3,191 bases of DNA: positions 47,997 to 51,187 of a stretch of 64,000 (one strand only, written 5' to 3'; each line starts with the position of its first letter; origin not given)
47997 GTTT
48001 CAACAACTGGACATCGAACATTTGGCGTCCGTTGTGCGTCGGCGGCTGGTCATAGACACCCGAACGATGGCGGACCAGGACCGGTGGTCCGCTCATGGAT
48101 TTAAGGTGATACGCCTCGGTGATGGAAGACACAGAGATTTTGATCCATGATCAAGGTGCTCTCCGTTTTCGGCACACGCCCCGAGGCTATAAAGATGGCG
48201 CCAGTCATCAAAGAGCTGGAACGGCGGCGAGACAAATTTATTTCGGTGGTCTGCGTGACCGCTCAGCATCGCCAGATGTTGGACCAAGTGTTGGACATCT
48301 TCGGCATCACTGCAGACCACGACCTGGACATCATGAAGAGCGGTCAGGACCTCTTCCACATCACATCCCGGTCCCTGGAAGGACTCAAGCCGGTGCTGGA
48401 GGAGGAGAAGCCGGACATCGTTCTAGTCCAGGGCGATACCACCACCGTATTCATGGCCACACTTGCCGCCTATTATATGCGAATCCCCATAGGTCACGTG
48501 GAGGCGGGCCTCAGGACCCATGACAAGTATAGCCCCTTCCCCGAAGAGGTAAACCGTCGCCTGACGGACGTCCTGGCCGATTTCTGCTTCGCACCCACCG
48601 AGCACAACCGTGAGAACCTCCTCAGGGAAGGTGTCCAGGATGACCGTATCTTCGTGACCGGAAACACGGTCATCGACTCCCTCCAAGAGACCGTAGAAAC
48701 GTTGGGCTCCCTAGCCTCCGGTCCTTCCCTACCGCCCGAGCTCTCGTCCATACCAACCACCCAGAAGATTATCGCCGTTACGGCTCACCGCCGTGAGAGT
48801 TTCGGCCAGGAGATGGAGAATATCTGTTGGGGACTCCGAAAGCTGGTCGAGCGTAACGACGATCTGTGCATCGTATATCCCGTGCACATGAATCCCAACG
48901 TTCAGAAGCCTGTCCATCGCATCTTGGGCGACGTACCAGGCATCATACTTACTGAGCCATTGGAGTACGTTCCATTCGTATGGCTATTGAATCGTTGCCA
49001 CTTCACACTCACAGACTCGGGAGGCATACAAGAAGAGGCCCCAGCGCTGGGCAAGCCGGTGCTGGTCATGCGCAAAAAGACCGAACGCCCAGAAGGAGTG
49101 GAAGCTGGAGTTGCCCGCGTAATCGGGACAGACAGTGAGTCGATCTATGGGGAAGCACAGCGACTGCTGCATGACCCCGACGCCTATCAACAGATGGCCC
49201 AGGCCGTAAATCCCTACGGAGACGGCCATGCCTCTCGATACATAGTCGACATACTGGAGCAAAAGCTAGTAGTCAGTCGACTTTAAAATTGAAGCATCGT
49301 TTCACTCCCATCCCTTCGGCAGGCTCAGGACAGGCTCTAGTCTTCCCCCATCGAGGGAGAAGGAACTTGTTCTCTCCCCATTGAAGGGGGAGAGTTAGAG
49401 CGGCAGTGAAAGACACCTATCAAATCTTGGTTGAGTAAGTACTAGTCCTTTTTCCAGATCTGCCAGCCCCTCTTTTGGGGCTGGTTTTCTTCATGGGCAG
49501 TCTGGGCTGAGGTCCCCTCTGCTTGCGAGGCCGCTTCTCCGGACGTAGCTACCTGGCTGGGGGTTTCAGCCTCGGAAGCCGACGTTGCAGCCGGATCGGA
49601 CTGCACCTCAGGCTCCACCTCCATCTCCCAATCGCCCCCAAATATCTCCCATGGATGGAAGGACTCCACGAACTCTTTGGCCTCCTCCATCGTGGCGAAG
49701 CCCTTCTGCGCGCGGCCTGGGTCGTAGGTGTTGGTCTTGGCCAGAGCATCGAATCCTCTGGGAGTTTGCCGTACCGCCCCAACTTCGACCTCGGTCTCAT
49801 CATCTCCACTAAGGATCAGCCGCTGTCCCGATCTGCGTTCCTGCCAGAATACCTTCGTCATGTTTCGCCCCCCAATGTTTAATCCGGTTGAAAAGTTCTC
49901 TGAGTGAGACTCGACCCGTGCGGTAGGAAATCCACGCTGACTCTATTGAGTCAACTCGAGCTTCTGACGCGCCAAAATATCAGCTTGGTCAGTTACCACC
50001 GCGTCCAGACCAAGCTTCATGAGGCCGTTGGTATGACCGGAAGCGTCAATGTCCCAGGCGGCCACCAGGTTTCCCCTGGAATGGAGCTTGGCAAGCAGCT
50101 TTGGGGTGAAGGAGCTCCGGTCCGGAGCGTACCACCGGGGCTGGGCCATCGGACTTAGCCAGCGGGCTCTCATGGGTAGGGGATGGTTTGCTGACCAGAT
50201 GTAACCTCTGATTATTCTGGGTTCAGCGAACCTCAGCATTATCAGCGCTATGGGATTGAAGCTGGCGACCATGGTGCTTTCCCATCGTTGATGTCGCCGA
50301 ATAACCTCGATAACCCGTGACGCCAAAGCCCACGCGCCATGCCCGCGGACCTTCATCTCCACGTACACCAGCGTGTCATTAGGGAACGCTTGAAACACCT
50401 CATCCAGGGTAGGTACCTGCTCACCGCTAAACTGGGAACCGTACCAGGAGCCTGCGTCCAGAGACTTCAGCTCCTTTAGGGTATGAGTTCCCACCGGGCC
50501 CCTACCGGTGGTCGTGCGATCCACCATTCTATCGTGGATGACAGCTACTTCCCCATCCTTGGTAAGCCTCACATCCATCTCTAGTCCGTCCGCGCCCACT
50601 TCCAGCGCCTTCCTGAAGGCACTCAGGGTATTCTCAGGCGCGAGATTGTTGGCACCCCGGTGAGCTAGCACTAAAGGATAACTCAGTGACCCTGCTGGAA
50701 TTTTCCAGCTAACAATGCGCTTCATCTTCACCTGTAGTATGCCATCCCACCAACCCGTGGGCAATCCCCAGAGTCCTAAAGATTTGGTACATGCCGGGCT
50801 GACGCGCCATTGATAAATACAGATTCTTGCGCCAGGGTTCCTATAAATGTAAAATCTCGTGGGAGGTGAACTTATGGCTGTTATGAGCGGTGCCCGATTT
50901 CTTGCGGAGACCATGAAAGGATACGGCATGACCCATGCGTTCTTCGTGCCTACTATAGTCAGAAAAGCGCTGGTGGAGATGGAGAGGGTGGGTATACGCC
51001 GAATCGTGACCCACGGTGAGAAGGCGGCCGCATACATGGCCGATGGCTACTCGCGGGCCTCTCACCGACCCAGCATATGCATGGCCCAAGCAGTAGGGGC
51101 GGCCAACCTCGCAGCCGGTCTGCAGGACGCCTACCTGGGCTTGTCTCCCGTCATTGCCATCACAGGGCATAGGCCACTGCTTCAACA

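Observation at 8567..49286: A glycan island of about 40 kb, headed by a NusG paralog, that combines two CMP-ulosonic-acid pathways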

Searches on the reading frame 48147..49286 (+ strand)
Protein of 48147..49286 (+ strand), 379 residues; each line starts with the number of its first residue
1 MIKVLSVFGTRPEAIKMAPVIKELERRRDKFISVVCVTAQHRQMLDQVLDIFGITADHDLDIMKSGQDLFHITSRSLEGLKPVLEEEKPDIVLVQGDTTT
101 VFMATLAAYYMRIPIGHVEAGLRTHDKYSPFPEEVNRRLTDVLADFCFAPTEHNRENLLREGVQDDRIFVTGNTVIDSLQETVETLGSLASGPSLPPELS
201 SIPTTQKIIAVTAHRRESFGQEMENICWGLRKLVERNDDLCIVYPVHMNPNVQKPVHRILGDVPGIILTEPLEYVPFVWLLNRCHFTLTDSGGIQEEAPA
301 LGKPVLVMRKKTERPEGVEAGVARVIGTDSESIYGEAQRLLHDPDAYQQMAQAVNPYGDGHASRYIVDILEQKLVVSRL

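Call 6: search_protein_families(library=pfam, proteins=[window:48147-49286:+])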
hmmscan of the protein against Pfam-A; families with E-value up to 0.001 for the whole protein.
window:48147-49286:+ (379 aa): 3 families
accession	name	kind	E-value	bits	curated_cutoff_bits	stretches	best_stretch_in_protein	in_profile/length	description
PF02350.25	Epimerase_2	-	1.3e-118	396.3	30.6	1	27-371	5-347/347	UDP-N-acetylglucosamine 2-epimerase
PF13579.12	Glyco_trans_4_4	-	1.1e-05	26.2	29.7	1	77-173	60-157/158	Glycosyl transferase 4-like domain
PF13439.12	Glyco_transf_4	-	9.6e-05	22.9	28.5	1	75-175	59-166/170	Glycosyltransferase Family 4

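Call 19: search_protein_families(library=ncbifam, proteins=[window:48147-49286:+], max_evalue=0.001)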
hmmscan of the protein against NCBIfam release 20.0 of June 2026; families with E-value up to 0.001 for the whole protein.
window:48147-49286:+ (379 aa): 3 families
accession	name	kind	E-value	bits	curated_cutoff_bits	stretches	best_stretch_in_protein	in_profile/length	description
TIGR00236.1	wecB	equivalog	6e-153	509.3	210.15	1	2-372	1-364/366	non-hydrolyzing UDP-N-acetylglucosamine 2-epimerase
TIGR03568.1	NeuC_NnaA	equivalog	3e-23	82.3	235.9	1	3-370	2-365/365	UDP-N-acetylglucosamine 2-epimerase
NF010135.0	PRK13609.1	equivalog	1.5e-05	24.1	500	1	79-372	95-368/388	diglucosyl diacylglycerol synthase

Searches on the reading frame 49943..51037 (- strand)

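Call 6: search_protein_families(library=pfam, proteins=[window:49943-51037:-])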
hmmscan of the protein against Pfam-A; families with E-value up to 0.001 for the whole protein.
window:49943-51037:- (364 aa): 1 family
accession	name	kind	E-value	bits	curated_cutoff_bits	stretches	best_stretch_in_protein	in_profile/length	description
PF03009.23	GDPD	-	1.3e-43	150.3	23.6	1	126-353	1-243/244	Glycerophosphoryl diester phosphodiesterase family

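Call 38: search_protein_families(library=ncbifam, proteins=[window:49943-51037:-], max_evalue=0.001)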
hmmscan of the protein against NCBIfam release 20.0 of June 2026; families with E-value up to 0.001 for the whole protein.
window:49943-51037:- (364 aa): 4 families
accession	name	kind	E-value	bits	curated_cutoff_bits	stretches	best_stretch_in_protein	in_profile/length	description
NF006989.0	PRK09454.1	equivalog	7.1e-44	150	264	1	119-358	8-247/251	glycerophosphodiester phosphodiesterase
NF053857.1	LysphglycPlipDStph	equivalog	8.1e-28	97.6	450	1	119-261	44-195/305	lysophosphatidylglycerol phospholipase D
NF008354.0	PRK11143.1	equivalog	4.2e-11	42.4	254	1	119-177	29-87/359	glycerophosphodiester phosphodiesterase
NF041304.3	AvrBs2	equivalog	0.0002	19.4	1000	1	123-176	271-327/716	type III secretion system effector avirulence protein AvrBs2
